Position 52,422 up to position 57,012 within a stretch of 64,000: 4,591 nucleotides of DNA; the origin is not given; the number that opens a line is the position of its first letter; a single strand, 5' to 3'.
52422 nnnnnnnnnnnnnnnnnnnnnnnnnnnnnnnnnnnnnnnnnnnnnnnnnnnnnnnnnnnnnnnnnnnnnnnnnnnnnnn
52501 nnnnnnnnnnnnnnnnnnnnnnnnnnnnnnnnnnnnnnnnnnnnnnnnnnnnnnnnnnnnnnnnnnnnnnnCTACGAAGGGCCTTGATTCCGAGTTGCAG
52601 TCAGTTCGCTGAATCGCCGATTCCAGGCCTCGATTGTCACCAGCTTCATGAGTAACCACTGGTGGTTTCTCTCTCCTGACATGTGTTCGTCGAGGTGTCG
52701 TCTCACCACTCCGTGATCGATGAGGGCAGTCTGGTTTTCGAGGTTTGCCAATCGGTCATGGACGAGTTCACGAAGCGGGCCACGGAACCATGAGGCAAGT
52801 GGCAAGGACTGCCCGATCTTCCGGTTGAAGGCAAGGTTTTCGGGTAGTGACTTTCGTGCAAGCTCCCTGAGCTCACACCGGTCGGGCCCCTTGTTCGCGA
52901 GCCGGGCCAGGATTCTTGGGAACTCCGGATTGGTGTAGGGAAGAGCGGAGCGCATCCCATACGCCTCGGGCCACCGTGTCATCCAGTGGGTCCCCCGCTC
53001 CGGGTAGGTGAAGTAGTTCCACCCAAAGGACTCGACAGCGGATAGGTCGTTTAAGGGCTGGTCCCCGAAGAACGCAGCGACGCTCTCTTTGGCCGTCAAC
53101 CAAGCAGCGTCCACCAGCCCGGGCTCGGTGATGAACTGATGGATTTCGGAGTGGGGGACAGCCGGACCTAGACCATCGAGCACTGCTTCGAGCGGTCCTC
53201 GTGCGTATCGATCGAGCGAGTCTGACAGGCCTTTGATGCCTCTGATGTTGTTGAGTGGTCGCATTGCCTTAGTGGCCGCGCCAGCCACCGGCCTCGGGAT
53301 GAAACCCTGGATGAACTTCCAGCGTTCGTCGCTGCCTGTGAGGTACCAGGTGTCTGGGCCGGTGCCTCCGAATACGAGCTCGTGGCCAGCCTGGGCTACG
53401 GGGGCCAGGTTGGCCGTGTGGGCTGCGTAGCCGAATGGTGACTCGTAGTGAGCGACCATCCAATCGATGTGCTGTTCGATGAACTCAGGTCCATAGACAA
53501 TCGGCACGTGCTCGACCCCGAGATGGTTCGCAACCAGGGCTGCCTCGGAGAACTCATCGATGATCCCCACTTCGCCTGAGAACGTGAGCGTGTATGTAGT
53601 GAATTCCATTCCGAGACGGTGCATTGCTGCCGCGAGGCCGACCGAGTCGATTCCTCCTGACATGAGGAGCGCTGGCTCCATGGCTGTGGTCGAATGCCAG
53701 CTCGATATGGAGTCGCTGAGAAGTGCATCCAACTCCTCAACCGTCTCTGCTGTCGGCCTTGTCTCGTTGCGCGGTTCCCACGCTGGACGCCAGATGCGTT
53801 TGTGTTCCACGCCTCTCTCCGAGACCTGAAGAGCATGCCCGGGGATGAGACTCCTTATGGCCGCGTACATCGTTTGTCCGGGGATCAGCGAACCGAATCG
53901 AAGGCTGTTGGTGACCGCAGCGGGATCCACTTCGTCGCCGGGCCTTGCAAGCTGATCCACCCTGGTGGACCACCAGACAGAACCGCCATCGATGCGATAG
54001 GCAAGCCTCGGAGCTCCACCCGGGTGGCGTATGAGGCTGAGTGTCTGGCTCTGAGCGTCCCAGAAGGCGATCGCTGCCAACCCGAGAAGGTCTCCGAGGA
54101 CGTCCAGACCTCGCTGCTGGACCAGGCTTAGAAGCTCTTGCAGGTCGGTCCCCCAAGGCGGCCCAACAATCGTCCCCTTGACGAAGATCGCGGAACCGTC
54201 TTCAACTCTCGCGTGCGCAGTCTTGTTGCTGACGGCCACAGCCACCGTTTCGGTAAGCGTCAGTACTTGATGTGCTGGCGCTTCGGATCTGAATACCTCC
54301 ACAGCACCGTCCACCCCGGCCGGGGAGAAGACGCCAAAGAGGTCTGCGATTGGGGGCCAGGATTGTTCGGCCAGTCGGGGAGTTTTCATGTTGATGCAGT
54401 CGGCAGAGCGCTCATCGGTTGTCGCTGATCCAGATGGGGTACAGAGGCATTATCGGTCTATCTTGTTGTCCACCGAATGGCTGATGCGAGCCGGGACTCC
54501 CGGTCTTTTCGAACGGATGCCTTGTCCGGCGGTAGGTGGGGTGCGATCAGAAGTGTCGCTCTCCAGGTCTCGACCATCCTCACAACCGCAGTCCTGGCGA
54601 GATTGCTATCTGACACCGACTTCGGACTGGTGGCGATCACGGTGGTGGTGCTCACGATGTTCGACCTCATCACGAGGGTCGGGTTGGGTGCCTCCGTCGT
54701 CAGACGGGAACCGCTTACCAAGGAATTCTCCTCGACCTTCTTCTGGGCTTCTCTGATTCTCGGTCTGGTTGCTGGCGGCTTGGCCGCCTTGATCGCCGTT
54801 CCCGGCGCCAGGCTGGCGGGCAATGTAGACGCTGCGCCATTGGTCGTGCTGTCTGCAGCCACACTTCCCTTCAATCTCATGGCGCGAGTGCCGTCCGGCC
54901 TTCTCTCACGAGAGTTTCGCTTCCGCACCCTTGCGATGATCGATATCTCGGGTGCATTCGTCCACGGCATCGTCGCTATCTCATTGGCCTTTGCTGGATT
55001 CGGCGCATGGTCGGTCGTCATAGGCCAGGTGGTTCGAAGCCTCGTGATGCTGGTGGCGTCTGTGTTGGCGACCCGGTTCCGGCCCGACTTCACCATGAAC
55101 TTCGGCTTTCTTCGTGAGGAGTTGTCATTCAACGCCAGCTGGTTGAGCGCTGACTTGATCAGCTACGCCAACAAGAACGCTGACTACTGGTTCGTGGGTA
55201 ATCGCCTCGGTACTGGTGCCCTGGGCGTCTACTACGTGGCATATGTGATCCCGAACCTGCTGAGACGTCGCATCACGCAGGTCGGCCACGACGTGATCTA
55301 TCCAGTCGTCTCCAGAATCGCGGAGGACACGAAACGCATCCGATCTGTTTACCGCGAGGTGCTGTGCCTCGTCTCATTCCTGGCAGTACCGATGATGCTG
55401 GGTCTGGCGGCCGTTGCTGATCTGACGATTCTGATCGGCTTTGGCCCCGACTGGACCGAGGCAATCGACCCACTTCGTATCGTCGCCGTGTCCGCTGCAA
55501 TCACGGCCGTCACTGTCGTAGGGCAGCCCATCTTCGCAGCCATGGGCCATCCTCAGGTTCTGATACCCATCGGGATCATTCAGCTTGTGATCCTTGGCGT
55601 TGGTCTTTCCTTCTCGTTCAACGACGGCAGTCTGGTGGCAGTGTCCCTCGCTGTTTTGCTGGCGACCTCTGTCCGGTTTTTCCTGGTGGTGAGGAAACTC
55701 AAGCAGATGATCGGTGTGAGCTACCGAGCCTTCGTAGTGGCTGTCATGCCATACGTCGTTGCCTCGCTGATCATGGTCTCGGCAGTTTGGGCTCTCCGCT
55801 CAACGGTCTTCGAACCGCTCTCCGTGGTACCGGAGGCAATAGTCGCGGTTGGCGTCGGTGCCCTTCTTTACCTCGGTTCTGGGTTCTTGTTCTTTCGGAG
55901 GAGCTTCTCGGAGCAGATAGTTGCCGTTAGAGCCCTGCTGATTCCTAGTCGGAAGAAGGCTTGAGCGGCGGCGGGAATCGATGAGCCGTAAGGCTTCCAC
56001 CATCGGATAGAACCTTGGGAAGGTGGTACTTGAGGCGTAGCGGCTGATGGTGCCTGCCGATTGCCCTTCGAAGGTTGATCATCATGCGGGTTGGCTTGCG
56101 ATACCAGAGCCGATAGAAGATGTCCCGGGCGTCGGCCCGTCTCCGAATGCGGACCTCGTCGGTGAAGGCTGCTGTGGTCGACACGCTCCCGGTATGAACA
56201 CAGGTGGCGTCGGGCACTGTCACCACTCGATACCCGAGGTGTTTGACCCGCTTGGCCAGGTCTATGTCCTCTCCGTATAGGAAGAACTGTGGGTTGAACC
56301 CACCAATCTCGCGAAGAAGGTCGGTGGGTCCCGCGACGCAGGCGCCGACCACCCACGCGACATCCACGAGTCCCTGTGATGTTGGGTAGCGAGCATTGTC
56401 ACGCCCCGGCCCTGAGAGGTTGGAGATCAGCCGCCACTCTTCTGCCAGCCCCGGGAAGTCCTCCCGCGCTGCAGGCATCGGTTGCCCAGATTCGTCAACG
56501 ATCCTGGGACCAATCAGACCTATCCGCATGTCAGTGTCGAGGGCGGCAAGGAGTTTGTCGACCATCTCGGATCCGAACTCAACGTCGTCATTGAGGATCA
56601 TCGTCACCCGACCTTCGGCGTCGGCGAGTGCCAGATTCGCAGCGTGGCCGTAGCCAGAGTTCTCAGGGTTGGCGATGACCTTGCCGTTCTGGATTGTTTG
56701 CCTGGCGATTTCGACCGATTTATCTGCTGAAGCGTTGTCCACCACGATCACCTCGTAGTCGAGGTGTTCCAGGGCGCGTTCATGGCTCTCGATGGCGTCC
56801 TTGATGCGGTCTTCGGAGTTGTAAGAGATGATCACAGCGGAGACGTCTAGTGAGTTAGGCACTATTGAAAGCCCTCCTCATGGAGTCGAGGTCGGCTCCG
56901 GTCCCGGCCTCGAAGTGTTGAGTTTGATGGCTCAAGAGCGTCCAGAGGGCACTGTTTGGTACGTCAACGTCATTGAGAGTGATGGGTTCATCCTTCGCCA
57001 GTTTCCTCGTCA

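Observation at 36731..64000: Large Wzx/Wzy-type surface-glycan locus next to an SLH-anchored protein, candidate cell-wall polymer or surface-protein glycosylation system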

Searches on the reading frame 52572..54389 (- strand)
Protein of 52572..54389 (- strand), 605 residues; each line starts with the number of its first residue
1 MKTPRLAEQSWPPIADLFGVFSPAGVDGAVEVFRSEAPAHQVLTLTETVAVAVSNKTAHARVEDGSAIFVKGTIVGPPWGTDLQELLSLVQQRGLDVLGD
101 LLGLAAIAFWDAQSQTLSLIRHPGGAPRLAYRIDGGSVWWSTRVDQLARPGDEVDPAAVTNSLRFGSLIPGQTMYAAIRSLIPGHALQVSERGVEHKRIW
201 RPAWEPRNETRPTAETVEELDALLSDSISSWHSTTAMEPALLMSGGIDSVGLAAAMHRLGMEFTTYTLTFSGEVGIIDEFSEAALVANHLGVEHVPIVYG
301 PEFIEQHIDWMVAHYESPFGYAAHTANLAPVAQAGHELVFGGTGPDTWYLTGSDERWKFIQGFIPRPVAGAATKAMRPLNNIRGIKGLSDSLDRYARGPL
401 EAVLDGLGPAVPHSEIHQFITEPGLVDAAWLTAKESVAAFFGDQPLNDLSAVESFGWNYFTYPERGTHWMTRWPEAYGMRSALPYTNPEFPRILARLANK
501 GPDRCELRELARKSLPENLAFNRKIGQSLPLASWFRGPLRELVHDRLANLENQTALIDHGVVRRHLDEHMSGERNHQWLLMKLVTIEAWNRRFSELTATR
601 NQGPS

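Call 5: search_protein_families(library=pfam, proteins=[window:52572-54389:-], max_evalue=0.001)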
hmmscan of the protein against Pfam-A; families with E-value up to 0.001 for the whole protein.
window:52572-54389:- (605 aa): 4 families
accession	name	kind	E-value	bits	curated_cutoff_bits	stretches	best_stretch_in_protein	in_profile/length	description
PF00733.27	Asn_synthase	-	2.4e-28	100.3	21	2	220-347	2-130/354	Asparagine synthase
PF13522.11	GATase_6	-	0.00014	22.3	27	1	85-141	72-128/130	Glutamine amidotransferase domain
PF24167.1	DUF7411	-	0.00021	21.4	28.7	1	237-343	1-103/194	Family of unknown function (DUF7411)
PF13537.11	GATase_7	-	0.00032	21.2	25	1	82-147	54-121/123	Glutamine amidotransferase domain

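Call 12: search_protein_families(library=ncbifam, proteins=[window:52572-54389:-], max_evalue=0.01)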
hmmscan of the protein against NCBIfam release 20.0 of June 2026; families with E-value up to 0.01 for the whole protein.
window:52572-54389:- (605 aa): 9 families
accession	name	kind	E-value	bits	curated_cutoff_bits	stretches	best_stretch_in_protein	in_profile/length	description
TIGR03108.1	eps_aminotran_1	hypoth_equivalog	1e-29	103.7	816.9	2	90-349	108-371/628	XrtA/PEP-CTERM system amidotransferase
TIGR01536.1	asn_synth_AEB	equivalog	3.7e-20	72.4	267.1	1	86-346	105-365/517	asparagine synthase (glutamine-hydrolyzing)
TIGR03104.1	trio_amidotrans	equivalog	3.5e-16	58.6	570.1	1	90-302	108-328/589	N-acetylglutaminylglutamine amidotransferase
NF033535.1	lass_lactam_cya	exception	1e-07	30.9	525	1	82-271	100-292/668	lasso peptide isopeptide bond-forming cyclase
NF033561.1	macrolact_Ik_Al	subfamily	1.8e-07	30.1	300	1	117-262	93-237/561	albusnodin/ikarugamycin family macrolactam cyclase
NF006949.0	PRK09431.1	equivalog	0.00026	19.7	499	0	176-317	170-318/554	asparagine synthase B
NF001138.1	PRK00143.1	equivalog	0.0013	17.8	284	1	242-317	5-86/345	tRNA 2-thiouridine(34) synthase MnmA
NF011155.0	PRK14561.1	equivalog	0.0029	17.3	207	1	237-314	1-73/195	hypothetical protein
NF011259.0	PRK14665.1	equivalog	0.0038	16.2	364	1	241-317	10-86/360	tRNA 2-thiouridine(34) synthase MnmA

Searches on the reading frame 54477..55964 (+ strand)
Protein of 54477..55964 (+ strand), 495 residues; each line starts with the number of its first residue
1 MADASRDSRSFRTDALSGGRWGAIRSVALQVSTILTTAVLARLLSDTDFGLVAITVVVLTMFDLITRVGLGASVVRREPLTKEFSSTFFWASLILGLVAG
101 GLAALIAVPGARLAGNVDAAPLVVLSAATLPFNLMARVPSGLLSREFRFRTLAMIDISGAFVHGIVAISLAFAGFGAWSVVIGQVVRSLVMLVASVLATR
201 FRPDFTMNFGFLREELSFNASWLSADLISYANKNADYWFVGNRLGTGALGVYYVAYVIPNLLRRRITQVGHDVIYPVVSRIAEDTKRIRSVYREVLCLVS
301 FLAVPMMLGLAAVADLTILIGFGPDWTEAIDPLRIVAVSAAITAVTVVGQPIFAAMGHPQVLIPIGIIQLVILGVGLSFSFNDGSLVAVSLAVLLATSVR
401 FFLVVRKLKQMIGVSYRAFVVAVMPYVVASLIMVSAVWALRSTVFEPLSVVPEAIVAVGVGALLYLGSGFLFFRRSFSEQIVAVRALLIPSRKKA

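Call 5: search_protein_families(library=pfam, proteins=[window:54477-55964:+], max_evalue=0.001)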
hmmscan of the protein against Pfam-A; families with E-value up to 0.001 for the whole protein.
window:54477-55964:+ (495 aa): 2 families
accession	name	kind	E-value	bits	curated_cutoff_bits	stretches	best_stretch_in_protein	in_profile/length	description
PF13440.11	Polysacc_synt_3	-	7.2e-68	229.4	23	1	39-330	1-292/293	Polysaccharide biosynthesis protein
PF01943.22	Polysacc_synt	-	2.7e-24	86.5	28.2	1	34-281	20-273/274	Polysaccharide biosynthesis protein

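Call 12: search_protein_families(library=ncbifam, proteins=[window:54477-55964:+], max_evalue=0.01)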
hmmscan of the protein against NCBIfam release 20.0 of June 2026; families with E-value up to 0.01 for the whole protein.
window:54477-55964:+ (495 aa): 3 families
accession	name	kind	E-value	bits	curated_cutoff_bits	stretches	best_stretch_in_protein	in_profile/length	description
NF007773.0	PRK10459.1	equivalog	7e-60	203.4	273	1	10-475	2-469/492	MOP flippase family protein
NF047674.1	TeichurnBiosyTuaB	equivalog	1.4e-47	162.8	580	1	13-466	6-463/469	teichuronic acid biosynthesis protein TuaB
NF058658.1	Oglyco_Wzx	exception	4.5e-45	154.6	720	1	10-448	5-442/478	O-glycosylation flippase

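Call 25: find_encoding_contigs(protein=window:54477-55964:+, flank=10000, max_places=6)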
Protein window:54477-55964:+ (495 aa): no gene with exactly this product is on record in the collection.

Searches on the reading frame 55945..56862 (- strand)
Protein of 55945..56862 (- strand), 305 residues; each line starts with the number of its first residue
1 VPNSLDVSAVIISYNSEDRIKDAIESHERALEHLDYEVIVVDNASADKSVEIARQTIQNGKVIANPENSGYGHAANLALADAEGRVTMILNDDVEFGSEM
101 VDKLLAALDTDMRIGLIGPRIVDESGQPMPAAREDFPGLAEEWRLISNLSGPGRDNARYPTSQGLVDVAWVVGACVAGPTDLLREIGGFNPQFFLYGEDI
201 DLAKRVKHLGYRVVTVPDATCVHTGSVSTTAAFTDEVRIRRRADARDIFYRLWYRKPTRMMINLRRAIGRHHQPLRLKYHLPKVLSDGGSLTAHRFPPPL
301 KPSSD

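Call 5: search_protein_families(library=pfam, proteins=[window:55945-56862:-], max_evalue=0.001)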
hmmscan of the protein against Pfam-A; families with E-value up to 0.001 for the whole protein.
window:55945-56862:- (305 aa): 6 families
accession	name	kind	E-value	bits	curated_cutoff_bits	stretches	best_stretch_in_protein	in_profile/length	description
PF00535.33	Glycos_transf_2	-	5.4e-23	82.2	23.3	1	8-126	1-121/168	Glycosyl transferase family 2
PF13641.12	Glyco_tranf_2_3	-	9.3e-14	52.4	27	1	7-233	3-217/230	Glycosyltransferase like family 2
PF13632.12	Glyco_trans_2_3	-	1.6e-09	38.3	27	1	163-263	64-142/198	Glycosyl transferase family group 2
PF13506.12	Glyco_transf_21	-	1.2e-05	25.3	21.7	1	77-222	24-153/174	Glycosyl transferase family 21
PF02709.20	Glyco_transf_7C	-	6.6e-05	22.9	23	1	173-218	21-67/78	N-terminal domain of galactosyltransferase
PF10111.15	Glyco_tranf_2_2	-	0.00076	19.5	27.3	0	9-106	2-104/276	Glycosyltransferase like family 2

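Call 12: search_protein_families(library=ncbifam, proteins=[window:55945-56862:-], max_evalue=0.01)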
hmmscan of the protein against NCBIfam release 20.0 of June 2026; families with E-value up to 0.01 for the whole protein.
window:55945-56862:- (305 aa): 22 families
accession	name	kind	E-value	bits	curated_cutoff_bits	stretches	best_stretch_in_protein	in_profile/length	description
NF041875.1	EPS_EpsD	equivalog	1.3e-19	70.8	370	1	7-269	1-247/325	exopolysaccharide biosynthesis glycosyltransferase EpsD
TIGR03965.1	mycofact_glyco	equivalog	1.4e-17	63.7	280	1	5-224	74-281/467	mycofactocin biosynthesis glycosyltransferase MftF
TIGR04283.1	glyco_like_mftF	equivalog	4.5e-12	46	182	1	8-112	2-102/221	TIGR04283 family arsenosugar biosynthesis glycosyltransferase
NF047683.1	TeichurnBiosyTuaG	equivalog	1.1e-11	44.8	400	1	6-129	7-133/252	teichuronic acid biosynthesis protein TuaG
TIGR03937.1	PgaC_IcaA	equivalog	1.8e-11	43.6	422.3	1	6-121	46-165/407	poly-beta-1,6-N-acetyl-D-glucosamine synthase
TIGR01556.1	rhamnosyltran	subfamily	1.1e-09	37.9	200.55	1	29-224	15-201/281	rhamnosyltransferase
NF038302.1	EPS_HpsE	equivalog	1.3e-09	37.5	300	1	6-128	2-131/307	hormogonium polysaccharide biosynthesis glycosyltransferase HpsE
NF007482.0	PRK10073.1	equivalog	8.4e-09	34.9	423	1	4-107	5-109/334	glycosyltransferase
NF038299.1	EPS_HpsN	equivalog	1.4e-07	30.8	425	1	7-124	3-122/317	hormogonium polysaccharide biosynthesis glycosyltransferase HpsN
NF041391.1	DPhHxTase_Halo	equivalog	2.2e-07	30.1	375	1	13-111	3-96/213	dolichyl-phosphate hexose transferase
NF010496.0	PRK13915.1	equivalog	2.3e-07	30.2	262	1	5-116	31-150/307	glucosyl-3-phosphoglycerate synthase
NF053739.1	GlytfEpsEBac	equivalog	3.2e-07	29.6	450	1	7-123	3-124/265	glycosyltransferase EpsE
NF050050.1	ProtGlycPglI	equivalog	5.1e-07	29.3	500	1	7-109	4-109/306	GalNAc(5)-diNAcBac-PP-undecaprenol beta-1,3-glucosyltransferase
NF007986.1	PRK10714.1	equivalog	6.1e-07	28.7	529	1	6-111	7-118/316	undecaprenyl-phosphate 4-deoxy-4-formamido-L-arabinose transferase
TIGR04182.1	glyco_TIGR04182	equivalog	4.6e-06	26.2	325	1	6-125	1-114/293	S-layer glycoprotein N-glycosyltransferase AglJ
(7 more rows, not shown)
